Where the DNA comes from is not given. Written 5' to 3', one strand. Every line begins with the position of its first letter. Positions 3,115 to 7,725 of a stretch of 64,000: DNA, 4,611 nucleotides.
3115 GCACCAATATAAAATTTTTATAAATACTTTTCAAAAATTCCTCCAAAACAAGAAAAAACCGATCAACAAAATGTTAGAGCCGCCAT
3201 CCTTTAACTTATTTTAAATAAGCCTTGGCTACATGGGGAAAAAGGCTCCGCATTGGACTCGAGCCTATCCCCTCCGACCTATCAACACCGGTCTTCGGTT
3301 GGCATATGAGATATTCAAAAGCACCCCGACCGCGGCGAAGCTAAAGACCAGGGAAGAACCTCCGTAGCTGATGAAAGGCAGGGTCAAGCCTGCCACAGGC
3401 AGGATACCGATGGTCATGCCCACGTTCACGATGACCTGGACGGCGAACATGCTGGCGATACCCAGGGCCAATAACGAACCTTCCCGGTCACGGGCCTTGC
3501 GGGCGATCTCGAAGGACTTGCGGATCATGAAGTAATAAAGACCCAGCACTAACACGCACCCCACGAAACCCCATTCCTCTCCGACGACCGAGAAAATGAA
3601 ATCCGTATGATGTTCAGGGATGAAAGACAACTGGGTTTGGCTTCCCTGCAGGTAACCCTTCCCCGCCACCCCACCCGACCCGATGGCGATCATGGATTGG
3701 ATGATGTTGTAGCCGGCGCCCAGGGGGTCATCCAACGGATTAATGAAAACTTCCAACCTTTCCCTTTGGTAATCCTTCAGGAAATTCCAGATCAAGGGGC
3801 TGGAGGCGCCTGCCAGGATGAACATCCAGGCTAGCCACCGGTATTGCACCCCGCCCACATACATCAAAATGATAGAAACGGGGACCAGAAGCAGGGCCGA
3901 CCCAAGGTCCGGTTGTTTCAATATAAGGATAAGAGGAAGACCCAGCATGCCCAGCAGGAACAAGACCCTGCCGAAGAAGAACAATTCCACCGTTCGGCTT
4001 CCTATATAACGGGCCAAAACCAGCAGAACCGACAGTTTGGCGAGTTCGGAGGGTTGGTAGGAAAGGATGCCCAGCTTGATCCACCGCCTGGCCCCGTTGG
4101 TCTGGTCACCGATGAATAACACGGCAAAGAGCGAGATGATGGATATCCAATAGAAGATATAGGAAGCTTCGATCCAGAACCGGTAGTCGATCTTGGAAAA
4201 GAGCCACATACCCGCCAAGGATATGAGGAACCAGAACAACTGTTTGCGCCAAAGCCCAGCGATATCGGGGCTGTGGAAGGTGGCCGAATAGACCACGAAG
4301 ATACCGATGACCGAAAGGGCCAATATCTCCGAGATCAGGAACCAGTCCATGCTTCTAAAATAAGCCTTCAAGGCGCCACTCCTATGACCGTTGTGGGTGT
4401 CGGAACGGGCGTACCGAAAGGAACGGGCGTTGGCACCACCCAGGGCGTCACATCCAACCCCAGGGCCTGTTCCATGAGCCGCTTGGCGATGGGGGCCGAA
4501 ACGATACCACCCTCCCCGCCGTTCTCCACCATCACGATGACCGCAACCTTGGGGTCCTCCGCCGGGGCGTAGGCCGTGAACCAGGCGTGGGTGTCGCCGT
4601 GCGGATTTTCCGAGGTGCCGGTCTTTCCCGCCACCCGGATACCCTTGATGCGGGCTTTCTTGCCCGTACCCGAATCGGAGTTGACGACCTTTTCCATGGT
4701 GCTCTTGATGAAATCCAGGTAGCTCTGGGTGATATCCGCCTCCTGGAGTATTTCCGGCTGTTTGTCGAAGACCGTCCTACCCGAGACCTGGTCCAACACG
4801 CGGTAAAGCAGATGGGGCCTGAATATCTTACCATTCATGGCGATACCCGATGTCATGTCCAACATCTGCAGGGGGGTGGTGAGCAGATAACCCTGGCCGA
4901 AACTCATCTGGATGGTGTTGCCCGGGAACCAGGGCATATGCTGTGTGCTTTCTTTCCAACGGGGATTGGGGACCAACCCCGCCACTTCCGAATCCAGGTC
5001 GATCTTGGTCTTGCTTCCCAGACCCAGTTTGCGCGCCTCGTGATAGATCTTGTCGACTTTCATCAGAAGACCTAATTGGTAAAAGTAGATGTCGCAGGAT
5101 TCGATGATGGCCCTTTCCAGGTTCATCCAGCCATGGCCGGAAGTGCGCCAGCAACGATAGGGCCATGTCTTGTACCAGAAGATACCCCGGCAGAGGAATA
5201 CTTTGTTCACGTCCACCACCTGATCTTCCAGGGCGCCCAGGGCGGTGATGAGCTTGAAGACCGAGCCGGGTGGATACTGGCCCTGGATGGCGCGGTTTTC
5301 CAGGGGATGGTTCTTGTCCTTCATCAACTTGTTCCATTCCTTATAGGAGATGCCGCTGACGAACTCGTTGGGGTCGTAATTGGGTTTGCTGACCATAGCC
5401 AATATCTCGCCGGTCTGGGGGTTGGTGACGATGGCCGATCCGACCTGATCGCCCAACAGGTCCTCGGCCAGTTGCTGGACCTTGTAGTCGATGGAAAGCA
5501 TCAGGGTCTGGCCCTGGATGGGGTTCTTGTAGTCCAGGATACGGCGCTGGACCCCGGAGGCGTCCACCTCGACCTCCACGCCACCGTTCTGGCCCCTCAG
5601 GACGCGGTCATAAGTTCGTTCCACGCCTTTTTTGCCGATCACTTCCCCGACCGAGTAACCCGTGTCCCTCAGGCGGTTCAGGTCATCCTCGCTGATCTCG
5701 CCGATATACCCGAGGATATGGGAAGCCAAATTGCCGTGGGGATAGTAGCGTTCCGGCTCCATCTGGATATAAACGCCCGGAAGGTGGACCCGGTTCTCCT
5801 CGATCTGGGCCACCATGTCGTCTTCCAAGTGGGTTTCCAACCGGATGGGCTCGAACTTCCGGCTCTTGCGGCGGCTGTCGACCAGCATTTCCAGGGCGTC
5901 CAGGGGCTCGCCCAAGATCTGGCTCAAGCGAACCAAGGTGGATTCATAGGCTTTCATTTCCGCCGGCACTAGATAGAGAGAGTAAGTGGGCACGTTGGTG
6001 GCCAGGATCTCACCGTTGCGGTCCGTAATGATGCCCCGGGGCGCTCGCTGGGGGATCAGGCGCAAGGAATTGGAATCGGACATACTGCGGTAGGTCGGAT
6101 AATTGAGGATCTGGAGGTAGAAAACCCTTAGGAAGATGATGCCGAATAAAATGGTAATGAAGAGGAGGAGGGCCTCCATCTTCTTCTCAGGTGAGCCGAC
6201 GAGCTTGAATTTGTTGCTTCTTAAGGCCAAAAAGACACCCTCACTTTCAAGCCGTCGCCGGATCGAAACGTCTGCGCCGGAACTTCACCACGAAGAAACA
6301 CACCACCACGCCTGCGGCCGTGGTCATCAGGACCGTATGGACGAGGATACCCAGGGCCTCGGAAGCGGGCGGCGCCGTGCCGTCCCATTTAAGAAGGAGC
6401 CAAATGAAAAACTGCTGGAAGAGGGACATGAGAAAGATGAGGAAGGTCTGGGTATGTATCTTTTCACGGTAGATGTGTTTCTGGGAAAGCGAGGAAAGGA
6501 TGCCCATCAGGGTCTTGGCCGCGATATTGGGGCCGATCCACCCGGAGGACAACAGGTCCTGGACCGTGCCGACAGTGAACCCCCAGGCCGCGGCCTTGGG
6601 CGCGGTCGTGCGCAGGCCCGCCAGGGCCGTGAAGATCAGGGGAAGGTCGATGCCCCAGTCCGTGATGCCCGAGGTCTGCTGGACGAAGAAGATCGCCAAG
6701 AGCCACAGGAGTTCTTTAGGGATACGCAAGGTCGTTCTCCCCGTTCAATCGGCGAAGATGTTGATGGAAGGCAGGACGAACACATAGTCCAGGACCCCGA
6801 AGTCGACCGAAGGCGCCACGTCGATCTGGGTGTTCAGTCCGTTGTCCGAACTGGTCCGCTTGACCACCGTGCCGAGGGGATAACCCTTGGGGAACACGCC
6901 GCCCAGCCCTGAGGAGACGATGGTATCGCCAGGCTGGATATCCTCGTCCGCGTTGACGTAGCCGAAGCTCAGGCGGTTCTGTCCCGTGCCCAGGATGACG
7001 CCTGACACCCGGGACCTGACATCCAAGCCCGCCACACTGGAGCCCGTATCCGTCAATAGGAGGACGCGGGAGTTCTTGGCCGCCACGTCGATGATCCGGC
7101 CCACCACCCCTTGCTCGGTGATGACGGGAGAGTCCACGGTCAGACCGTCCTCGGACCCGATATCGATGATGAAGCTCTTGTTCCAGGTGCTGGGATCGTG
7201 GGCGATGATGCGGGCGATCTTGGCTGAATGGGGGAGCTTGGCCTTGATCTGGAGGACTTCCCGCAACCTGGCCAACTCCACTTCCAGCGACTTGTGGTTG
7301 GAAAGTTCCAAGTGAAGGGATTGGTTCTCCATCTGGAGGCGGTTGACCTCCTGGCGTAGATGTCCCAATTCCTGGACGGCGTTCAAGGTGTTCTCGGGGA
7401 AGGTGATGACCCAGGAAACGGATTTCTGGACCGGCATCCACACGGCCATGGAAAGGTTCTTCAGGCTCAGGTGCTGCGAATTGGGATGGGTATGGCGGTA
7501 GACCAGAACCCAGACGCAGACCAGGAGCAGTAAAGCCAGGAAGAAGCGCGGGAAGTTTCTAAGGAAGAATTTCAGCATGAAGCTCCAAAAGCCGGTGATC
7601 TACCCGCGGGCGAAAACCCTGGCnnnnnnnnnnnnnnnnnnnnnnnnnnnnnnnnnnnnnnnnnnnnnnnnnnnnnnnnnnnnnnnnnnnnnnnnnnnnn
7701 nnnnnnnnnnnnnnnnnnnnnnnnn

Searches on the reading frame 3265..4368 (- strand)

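Call 39: search_protein_families(library=pfam, proteins=[window:3265-4368:-], max_evalue=0.00001)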
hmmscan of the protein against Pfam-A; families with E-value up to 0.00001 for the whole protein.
window:3265-4368:- (367 aa): 1 family
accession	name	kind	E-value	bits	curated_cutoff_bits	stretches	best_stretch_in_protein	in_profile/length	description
PF01098.24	FTSW_RODA_SPOVE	-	2.2e-103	346.4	26.4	1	15-358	7-355/356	Cell cycle protein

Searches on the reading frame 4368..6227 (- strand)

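Call 39: search_protein_families(library=pfam, proteins=[window:4368-6227:-], max_evalue=0.00001)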
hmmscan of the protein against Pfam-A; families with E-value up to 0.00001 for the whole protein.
window:4368-6227:- (619 aa): 2 families
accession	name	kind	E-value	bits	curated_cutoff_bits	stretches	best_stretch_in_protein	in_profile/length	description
PF00905.27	Transpeptidase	-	1.9e-74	251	22.1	1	263-586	1-299/299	Penicillin binding protein transpeptidase domain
PF03717.20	PBP_dimer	-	3.4e-50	171.4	24.4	1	60-227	2-175/180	Penicillin-binding Protein dimerisation domain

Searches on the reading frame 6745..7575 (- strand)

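Call 39: search_protein_families(library=pfam, proteins=[window:6745-7575:-], max_evalue=0.00001)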
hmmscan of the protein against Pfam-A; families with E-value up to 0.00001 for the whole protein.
window:6745-7575:- (276 aa): 1 family
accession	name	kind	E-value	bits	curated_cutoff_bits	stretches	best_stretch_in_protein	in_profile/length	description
PF04085.20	MreC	-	8.8e-43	146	28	1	123-268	1-146/147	Rod shape-determining protein MreC, barrel core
